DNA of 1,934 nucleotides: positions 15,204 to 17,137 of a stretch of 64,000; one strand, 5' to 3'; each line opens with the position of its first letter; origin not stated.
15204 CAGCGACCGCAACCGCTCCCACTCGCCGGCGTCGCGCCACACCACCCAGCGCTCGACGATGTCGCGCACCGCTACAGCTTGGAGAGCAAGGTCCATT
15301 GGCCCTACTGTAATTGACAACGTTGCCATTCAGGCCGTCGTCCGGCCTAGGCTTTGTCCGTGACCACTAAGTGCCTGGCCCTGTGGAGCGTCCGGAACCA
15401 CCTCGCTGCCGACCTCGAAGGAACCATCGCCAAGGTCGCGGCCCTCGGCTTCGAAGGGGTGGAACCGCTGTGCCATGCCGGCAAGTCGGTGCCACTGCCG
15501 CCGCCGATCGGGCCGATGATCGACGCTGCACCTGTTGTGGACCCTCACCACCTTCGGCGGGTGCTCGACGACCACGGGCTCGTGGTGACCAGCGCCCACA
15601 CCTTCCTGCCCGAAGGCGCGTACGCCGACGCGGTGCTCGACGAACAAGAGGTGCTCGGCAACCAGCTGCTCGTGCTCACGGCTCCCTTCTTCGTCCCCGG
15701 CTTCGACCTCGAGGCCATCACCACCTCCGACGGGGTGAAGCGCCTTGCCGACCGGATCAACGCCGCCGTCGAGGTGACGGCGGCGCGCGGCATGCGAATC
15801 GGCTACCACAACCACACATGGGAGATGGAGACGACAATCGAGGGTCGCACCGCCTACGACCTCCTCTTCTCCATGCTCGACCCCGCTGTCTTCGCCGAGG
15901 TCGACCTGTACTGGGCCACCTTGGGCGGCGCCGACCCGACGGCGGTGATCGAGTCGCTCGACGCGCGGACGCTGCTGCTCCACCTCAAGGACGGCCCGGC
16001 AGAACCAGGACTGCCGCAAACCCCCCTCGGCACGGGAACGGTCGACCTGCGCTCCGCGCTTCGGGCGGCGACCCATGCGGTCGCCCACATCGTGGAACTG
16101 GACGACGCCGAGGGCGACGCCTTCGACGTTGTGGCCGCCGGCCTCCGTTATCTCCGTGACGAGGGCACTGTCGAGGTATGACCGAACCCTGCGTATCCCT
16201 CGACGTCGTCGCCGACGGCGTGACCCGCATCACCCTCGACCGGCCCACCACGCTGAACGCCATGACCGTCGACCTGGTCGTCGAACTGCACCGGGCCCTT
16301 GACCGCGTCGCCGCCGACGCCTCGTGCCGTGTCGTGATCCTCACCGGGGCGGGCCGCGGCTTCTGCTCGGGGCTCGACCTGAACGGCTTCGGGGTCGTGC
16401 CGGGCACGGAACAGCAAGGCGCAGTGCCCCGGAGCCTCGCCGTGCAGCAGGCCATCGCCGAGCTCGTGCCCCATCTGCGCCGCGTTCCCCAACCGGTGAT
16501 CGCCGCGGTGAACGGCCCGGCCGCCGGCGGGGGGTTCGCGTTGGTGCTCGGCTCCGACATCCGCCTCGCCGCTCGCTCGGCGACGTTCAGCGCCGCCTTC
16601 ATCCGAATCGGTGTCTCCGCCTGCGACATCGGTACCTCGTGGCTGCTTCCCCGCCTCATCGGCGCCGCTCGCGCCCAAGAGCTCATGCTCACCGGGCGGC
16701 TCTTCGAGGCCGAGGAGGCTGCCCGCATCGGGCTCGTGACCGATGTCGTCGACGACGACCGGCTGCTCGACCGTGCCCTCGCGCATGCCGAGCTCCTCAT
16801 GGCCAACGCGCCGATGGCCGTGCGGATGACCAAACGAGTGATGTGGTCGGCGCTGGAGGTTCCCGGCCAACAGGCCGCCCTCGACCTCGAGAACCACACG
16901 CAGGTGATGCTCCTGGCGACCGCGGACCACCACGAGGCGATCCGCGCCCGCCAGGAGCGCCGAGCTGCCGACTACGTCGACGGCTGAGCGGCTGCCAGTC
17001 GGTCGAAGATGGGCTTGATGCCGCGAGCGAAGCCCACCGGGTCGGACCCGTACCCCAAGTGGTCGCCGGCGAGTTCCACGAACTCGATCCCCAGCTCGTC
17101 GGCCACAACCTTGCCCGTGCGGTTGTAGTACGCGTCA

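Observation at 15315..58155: Seven intergenic copies of a 14-bp palindrome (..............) define a dispersed LacI-type regulon that couples sugar and acyl-CoA genes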

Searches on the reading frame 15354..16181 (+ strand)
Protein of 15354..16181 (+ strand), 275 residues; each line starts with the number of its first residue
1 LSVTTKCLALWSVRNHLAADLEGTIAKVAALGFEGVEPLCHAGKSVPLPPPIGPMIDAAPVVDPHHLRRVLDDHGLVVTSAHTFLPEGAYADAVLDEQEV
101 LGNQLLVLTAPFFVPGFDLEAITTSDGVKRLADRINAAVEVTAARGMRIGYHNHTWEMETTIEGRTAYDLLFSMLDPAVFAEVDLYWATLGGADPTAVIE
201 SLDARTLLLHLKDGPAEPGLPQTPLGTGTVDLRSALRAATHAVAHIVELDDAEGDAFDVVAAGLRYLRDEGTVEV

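Call 7: search_protein_families(library=pfam, proteins=[window:15354-16181:+])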
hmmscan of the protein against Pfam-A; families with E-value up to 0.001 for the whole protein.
window:15354-16181:+ (275 aa): 1 family
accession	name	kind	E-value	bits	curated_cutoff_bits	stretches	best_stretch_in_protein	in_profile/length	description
PF01261.30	AP_endonuc_2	-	1.2e-15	58.4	31.1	1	25-268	1-247/249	Xylose isomerase-like TIM barrel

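Call 24: search_protein_families(library=ncbifam, proteins=[window:15354-16181:+], max_evalue=0.00001)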
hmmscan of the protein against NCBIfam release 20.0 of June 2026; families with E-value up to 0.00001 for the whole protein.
window:15354-16181:+ (275 aa): 1 family
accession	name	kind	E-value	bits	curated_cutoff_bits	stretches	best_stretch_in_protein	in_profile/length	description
TIGR04379.1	myo_inos_iolE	equivalog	3.2e-10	40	290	1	124-213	124-211/290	myo-inosose-2 dehydratase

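Call 56: search_solved_structures(query=window:15354-16181:+, max_evalue=0.001)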
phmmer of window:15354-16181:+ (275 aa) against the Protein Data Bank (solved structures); distinct sequences matched with E-value up to 0.001: 6.
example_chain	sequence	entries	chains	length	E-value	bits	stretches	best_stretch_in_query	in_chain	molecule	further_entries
8bvk_A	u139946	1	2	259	7.4e-20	74.8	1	62-268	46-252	Xylose isomerase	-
8tcs_D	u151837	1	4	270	1.5e-09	41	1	128-214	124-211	Xylose isomerase-like TIM barrel domain-containing protein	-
8tcd_B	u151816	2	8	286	1.7e-09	40.8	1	128-214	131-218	Sugar phosphate isomerase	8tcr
3l23_A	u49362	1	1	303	2.5e-08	37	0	164-214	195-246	Sugar phosphate isomerase/epimerase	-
3obe_A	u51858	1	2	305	3.8e-08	36.4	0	169-213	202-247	Sugar phosphate isomerase/epimerase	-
8tct_A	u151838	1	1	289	3.6e-07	33.2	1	144-219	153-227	Sugar phosphate isomerase/epimerase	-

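Call 60: find_homologous_proteins(query=window:15354-16181:+, max_evalue=1e-20)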
Query window:15354-16181:+ (275 aa): 124 proteins with E <= 1e-20 among 8000 candidates; the best 120 are listed.
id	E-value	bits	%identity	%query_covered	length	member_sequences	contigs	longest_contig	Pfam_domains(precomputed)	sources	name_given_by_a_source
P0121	2.7e-176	603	100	99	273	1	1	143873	PF01261.31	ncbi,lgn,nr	ncbi:MAG TPA: sugar phosphate isomerase/epimerase [Acidimicrobiales bacterium]|nr:sugar phosphate is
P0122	1.7e-67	246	48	95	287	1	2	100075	PF01261.31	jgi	jgi:sugar phosphate isomerase/epimerase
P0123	6.9e-59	218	45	96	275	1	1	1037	PF01261.31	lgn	-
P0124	1.6e-56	210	44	97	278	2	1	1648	PF01261.31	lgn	-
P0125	2.0e-56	210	44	99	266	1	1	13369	PF01261.31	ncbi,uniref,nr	ncbi:sugar phosphate isomerase/epimerase family protein [Deinococcus sp.]|uniref:sugar phosphate iso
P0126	2.2e-56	209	44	99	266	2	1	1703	PF01261.31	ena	-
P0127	5.8e-53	198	43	97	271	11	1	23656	PF01261.31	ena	-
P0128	1.5e-52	197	42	95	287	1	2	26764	PF01261.31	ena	-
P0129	4.3e-51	192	42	96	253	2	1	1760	PF01261.31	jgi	-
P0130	7.0e-51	191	43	96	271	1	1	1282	PF01261.31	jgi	jgi:sugar phosphate isomerase/epimerase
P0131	2.9e-48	183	40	96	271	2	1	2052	PF01261.31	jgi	-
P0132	9.5e-48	181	40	95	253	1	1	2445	PF01261.31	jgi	jgi:sugar phosphate isomerase/epimerase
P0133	9.9e-48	181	42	94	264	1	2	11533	PF01261.31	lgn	-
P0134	1.1e-47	181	41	96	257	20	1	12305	PF01261.31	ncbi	ncbi:MAG: sugar phosphate isomerase/epimerase [Myxococcota bacterium]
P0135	2.2e-47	180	42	94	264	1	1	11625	PF01261.31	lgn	-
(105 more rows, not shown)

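Call 61: find_encoding_contigs(protein=P0122, flank=8000, max_places=2)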
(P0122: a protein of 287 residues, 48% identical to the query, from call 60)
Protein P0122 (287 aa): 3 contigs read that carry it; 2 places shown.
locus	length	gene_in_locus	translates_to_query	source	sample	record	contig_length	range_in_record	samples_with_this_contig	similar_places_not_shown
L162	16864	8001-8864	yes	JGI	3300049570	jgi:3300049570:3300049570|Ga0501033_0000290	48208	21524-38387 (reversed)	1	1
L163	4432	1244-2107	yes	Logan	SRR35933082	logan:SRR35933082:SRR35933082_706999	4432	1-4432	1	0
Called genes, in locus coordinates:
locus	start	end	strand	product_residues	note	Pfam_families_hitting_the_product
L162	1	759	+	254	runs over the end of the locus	PF00106:adh_short, PF13561:adh_short_C2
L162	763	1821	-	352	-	PF08240:ADH_N, PF00107:ADH_zinc_N, PF13602:ADH_zinc_N_2 (weak)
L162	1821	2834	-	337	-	PF01408:GFO_IDH_MocA, PF02894:GFO_IDH_MocA_C (weak), PF22725:GFO_IDH_MocA_C3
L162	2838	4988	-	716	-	PF07944:Beta-AFase-like_GH127_cat, PF20736:Glyco_hydro127M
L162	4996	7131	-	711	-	PF01120:Alpha_L_fucos (weak), PF14871:GHL6, PF08532:Glyco_hydro_42M (faint)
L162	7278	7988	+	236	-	PF01925:TauE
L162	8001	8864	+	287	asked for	PF01261:AP_endonuc_2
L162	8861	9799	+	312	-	PF00248:Aldo_ket_red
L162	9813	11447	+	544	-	PF00501:AMP-binding, PF13193:AMP-binding_C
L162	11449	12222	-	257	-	PF00378:ECH_1, PF16113:ECH_2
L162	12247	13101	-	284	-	PF13560:HTH_31, PF17765:MLTR_LBD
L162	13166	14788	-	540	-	PF00501:AMP-binding, PF13193:AMP-binding_C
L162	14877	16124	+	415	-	PF04909:Amidohydro_2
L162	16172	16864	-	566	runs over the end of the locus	PF16586:DUF5060 (weak), PF13204:Apiosidase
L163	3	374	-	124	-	?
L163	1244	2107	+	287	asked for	PF01261:AP_endonuc_2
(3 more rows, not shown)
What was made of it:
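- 15354..16987 (+): Operon: xylose-isomerase-like TIM-barrel protein and enoyl-CoA hydratase, joined by an ATGA overlap. The closest homologue of the TIM barrel (48%) again sits with AMP-binding, ECH, GFO and glycosidase genes (call 61).
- The closest TIM-barrel homologue also sits with two AMP-binding genes, an ECH, a GFO and glycosidases (call 61).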

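Call 62: find_encoding_contigs(protein=P0128, flank=8000, max_places=2)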
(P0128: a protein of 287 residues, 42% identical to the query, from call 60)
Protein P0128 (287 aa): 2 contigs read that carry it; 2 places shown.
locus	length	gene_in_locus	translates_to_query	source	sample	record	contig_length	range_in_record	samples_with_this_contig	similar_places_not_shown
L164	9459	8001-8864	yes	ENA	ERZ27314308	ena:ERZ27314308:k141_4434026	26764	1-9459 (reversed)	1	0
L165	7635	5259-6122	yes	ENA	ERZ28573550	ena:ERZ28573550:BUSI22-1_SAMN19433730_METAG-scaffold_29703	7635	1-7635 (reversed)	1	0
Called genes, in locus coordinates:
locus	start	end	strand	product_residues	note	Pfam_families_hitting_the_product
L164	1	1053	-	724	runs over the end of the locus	PF13245:AAA_19 (faint), PF00580:UvrD-helicase (faint), PF13361:UvrD_C (faint), PF13538:UvrD_C_2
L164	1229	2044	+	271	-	PF06283:ThuA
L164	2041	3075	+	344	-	PF01408:GFO_IDH_MocA, PF02894:GFO_IDH_MocA_C, PF22725:GFO_IDH_MocA_C3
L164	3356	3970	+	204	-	PF03591:AzlC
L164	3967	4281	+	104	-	PF05437:AzlD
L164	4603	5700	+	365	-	PF01408:GFO_IDH_MocA, PF02894:GFO_IDH_MocA_C, PF22725:GFO_IDH_MocA_C3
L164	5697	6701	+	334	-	PF01261:AP_endonuc_2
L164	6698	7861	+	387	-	PF01408:GFO_IDH_MocA, PF02894:GFO_IDH_MocA_C, PF22725:GFO_IDH_MocA_C3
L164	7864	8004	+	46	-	-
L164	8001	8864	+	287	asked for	PF01261:AP_endonuc_2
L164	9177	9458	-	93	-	?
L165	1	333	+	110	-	?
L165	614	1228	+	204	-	PF03591:AzlC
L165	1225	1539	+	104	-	PF05437:AzlD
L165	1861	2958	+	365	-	PF01408:GFO_IDH_MocA, PF02894:GFO_IDH_MocA_C, PF22725:GFO_IDH_MocA_C3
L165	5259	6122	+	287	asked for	PF01261:AP_endonuc_2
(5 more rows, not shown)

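Call 63: find_encoding_contigs(protein=P0127, flank=8000, max_places=2)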
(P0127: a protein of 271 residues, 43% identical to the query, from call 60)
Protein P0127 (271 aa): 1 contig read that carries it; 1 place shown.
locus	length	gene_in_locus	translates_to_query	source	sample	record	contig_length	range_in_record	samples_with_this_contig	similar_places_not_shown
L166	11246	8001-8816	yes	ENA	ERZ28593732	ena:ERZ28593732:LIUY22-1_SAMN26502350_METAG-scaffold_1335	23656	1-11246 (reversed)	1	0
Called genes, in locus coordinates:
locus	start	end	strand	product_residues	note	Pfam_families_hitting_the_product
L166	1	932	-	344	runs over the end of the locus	PF01073:3Beta_HSD, PF01370:Epimerase, PF02719:Polysacc_synt_2, PF04321:RmlD_sub_bind, PF05368:NmrA (weak), PF07993:NAD_binding_4, PF16363:GDP_Man_Dehyd, PF13460:NAD_binding_10, +1 more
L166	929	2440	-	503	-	-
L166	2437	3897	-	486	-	PF11997:DUF3492, PF13579:Glyco_trans_4_4 (faint), PF13439:Glyco_transf_4, PF20706:GT4-conflict, PF00534:Glycos_transf_1, PF13692:Glyco_trans_1_4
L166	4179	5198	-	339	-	PF00356:LacI, PF00532:Peripla_BP_1, PF13407:Peripla_BP_4, PF13377:Peripla_BP_3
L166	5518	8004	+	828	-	PF00933:Glyco_hydro_3, PF01915:Glyco_hydro_3_C, PF07691:PA14, PF14310:Fn3-like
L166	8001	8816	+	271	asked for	PF01261:AP_endonuc_2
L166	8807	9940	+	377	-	PF01408:GFO_IDH_MocA, PF03447:NAD_binding_3 (weak), PF02894:GFO_IDH_MocA_C, PF22725:GFO_IDH_MocA_C3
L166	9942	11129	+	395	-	PF07690:MFS_1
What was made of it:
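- Closest known: Oxidative. Same: More distant TIM homologues sit in GFO-TIM-GFO and GH3-TIM-GFO clusters (calls 62, 63).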

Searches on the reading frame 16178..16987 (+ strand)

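Call 7: search_protein_families(library=pfam, proteins=[window:16178-16987:+])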
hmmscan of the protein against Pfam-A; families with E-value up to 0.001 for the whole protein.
window:16178-16987:+ (269 aa): 2 families
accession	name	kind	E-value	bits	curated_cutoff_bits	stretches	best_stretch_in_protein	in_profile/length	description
PF00378.25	ECH_1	-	4.9e-55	187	27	1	13-267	4-249/251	Enoyl-CoA hydratase/isomerase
PF16113.10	ECH_2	-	1e-32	114.4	27.2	1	16-196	2-177/335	Enoyl-CoA hydratase/isomerase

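Call 24: search_protein_families(library=ncbifam, proteins=[window:16178-16987:+], max_evalue=0.00001)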
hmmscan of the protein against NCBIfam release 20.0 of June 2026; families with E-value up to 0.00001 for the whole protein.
window:16178-16987:+ (269 aa): 72 families (the best 25 are shown)
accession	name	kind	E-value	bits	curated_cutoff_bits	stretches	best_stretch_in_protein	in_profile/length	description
NF004519.0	PRK05864.1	equivalog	5.6e-70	235.8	337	1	6-268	11-274/276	enoyl-CoA hydratase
NF004635.0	PRK05981.1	equivalog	4.9e-61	206.6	351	1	7-266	7-263/266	enoyl-CoA hydratase/isomerase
NF051848.1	EnCoAHydtEchA19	equivalog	2.7e-60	204.1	400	1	15-266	10-255/258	enoyl-CoA hydratase EchA19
NF006699.0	PRK09245.1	subfamily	1.2e-58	198.5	354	1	14-266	12-263/266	crotonase/enoyl-CoA hydratase family protein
NF004857.0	PRK06210.1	equivalog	2.8e-58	197.5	341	1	6-266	10-272/275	enoyl-CoA hydratase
NF006107.0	PRK08258.1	equivalog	9.2e-58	195.7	330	1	11-265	23-273/277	enoyl-CoA hydratase family protein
NF006109.0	PRK08260.1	subfamily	5e-55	186.8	320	1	11-267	10-276/296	enoyl-CoA hydratase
TIGR02280.1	PaaB1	equivalog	6.5e-55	186.4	345.15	1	11-266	5-253/256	2-(1,2-epoxy-1,2-dihydrophenyl)acetyl-CoA isomerase PaaG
NF005699.0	PRK07509.1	equivalog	2.8e-52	178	249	1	2-268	2-263/267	crotonase/enoyl-CoA hydratase family protein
NF005802.0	PRK07657.1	equivalog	1.3e-51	175.6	363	1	4-267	3-258/260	enoyl-CoA hydratase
NF004840.0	PRK06190.1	equivalog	3.4e-49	167.8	253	1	11-259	10-248/260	enoyl-CoA hydratase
NF005864.0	PRK07799.1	equivalog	1e-47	162.5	316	1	17-266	20-263/266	crotonase/enoyl-CoA hydratase family protein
NF006007.0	PRK08138.1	subfamily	2.2e-46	158.4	355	1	3-266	6-258/261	enoyl-CoA hydratase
NF004794.0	PRK06142.1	equivalog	3.6e-46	158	308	1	11-268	12-272/273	crotonase/enoyl-CoA hydratase family protein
NF046063.1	oxepin_alt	equivalog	4.1e-46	157.5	300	1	13-264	8-253/254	oxepin-CoA hydrolase, alternative type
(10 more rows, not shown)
